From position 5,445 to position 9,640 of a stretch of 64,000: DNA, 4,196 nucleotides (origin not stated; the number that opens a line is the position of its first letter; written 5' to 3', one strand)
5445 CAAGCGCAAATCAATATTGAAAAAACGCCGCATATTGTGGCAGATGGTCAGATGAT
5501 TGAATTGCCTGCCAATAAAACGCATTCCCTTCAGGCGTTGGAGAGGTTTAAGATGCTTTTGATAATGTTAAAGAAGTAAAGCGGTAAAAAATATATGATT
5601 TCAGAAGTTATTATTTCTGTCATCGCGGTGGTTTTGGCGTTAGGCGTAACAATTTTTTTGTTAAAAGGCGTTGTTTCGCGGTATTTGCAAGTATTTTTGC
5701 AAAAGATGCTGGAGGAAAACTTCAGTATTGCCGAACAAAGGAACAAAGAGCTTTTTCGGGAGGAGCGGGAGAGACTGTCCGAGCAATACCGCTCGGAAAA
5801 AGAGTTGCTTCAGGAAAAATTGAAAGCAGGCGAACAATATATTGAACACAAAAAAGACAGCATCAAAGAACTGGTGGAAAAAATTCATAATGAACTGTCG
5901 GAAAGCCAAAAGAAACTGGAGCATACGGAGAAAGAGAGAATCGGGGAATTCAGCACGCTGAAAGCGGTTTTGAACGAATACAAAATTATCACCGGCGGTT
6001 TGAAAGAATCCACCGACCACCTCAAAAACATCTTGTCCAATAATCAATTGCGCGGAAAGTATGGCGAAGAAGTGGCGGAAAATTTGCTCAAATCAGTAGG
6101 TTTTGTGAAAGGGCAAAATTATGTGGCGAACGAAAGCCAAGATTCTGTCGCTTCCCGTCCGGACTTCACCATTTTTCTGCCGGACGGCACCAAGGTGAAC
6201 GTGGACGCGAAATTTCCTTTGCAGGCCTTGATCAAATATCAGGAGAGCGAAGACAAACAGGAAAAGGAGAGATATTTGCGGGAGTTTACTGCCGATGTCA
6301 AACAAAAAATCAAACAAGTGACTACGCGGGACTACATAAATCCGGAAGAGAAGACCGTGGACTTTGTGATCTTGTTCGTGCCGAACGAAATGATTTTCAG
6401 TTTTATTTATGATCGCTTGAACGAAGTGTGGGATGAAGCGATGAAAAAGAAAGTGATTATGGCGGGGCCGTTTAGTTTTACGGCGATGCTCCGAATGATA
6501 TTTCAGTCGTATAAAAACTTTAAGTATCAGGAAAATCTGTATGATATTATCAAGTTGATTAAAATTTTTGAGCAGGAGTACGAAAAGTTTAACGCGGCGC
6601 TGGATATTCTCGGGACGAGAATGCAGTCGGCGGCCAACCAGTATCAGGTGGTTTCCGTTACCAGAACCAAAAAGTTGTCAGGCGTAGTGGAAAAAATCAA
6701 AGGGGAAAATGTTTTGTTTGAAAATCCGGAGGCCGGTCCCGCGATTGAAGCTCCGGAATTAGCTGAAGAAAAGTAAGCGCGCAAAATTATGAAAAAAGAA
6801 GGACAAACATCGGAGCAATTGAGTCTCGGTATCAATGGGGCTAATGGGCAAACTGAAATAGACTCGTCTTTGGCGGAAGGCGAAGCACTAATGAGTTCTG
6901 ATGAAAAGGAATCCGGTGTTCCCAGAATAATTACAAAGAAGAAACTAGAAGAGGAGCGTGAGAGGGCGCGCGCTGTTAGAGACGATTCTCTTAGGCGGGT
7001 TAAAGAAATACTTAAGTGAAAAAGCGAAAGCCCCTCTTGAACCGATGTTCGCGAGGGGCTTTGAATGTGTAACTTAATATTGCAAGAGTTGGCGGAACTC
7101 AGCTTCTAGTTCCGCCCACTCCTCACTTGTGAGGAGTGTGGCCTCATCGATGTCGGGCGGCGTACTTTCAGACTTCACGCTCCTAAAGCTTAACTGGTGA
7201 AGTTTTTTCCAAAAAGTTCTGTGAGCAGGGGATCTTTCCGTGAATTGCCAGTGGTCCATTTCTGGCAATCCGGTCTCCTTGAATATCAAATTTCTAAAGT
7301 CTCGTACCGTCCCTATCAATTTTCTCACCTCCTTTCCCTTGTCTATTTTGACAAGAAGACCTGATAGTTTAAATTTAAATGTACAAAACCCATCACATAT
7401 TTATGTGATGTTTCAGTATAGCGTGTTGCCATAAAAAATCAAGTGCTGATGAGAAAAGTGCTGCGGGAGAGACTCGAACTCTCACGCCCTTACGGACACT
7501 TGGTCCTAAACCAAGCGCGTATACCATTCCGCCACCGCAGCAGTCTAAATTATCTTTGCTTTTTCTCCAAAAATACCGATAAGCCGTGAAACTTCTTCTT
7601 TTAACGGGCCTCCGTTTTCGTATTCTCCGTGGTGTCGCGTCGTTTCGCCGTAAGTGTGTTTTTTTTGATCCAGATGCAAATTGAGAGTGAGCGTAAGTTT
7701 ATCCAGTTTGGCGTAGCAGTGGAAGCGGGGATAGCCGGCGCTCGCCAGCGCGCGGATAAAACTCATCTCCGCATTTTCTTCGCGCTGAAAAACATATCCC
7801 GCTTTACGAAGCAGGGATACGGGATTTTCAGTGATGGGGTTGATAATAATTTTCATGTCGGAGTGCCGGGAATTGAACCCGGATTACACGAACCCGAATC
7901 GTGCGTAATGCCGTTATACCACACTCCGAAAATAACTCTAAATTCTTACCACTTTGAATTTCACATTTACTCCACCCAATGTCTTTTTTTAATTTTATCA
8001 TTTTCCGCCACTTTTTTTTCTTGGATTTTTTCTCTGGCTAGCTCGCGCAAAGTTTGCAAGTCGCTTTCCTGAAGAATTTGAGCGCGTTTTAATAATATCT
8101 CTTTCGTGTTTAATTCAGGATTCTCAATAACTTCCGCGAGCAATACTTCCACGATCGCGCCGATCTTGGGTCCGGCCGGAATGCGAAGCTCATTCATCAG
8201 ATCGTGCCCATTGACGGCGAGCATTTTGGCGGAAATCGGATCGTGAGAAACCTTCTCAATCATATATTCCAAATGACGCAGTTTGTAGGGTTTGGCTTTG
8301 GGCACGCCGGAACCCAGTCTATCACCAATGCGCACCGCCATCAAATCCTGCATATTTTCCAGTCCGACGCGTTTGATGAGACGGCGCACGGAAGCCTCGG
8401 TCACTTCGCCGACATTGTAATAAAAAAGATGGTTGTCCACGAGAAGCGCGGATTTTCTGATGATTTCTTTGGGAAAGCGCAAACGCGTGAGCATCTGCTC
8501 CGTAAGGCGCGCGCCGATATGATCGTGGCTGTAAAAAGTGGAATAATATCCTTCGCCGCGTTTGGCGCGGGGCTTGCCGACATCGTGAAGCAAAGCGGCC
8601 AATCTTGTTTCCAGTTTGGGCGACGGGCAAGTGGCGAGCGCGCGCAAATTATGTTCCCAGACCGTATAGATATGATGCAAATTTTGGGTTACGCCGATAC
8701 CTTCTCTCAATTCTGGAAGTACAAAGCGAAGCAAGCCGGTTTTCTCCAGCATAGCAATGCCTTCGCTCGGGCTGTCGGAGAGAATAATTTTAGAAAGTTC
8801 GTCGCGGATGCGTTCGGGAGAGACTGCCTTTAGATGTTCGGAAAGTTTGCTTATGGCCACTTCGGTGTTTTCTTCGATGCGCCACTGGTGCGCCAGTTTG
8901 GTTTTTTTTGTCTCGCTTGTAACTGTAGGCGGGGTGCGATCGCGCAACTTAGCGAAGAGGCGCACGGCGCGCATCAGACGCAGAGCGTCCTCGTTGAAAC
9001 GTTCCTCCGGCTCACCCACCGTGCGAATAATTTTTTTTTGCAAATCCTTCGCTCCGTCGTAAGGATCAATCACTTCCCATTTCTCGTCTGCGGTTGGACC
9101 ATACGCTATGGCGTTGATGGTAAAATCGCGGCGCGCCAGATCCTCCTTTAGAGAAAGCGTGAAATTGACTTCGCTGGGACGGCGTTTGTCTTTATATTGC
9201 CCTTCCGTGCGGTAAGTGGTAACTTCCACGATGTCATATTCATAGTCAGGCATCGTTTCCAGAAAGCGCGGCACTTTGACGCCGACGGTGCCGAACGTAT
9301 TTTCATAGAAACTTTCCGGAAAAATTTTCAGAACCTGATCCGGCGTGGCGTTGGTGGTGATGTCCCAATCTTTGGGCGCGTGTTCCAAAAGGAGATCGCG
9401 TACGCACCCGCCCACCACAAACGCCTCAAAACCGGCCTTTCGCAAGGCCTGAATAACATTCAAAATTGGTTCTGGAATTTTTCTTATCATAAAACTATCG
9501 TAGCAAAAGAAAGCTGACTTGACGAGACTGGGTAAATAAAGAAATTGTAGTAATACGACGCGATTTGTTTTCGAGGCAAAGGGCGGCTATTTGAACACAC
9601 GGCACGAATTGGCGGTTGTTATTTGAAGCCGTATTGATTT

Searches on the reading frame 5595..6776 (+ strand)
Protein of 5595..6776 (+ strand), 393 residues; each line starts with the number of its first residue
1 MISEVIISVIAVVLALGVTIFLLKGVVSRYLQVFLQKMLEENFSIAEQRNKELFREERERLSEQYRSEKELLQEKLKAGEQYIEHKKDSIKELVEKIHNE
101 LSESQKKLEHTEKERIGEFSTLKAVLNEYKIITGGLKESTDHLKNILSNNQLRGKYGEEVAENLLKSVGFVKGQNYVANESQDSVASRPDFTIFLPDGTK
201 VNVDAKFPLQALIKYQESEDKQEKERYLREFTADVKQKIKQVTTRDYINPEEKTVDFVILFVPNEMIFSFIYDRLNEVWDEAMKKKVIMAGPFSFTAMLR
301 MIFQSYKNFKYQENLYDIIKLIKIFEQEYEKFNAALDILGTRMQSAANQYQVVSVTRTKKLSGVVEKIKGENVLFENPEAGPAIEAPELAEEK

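Call 7: search_protein_families(library=pfam, proteins=[window:5595-6776:+], max_evalue=0.001)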
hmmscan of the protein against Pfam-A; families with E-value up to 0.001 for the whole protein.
window:5595-6776:+ (393 aa): 1 family
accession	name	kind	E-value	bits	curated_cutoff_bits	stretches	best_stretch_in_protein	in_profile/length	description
PF02646.22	RmuC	-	5.2e-62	210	26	1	89-369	2-282/291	RmuC family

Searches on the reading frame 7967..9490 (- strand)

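Call 7: search_protein_families(library=pfam, proteins=[window:7967-9490:-], max_evalue=0.001)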
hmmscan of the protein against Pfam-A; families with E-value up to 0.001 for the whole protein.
window:7967-9490:- (507 aa): 4 families
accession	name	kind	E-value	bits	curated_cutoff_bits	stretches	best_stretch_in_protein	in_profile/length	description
PF01743.26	PolyA_pol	-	1.2e-34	119.8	23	1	23-156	1-126/126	Poly A polymerase head domain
PF12627.12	PolyA_pol_RNAbd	-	1.6e-19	69.8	22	1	204-262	3-61/64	Probable RNA and SrmB- binding site of polymerase A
PF13735.12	tRNA_NucTran2_2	-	1.1e-08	35.6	27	1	408-468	86-147/149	tRNA nucleotidyltransferase domain 2 putative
PF01966.28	HD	-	1.7e-06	28.8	22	1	292-357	24-88/116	HD domain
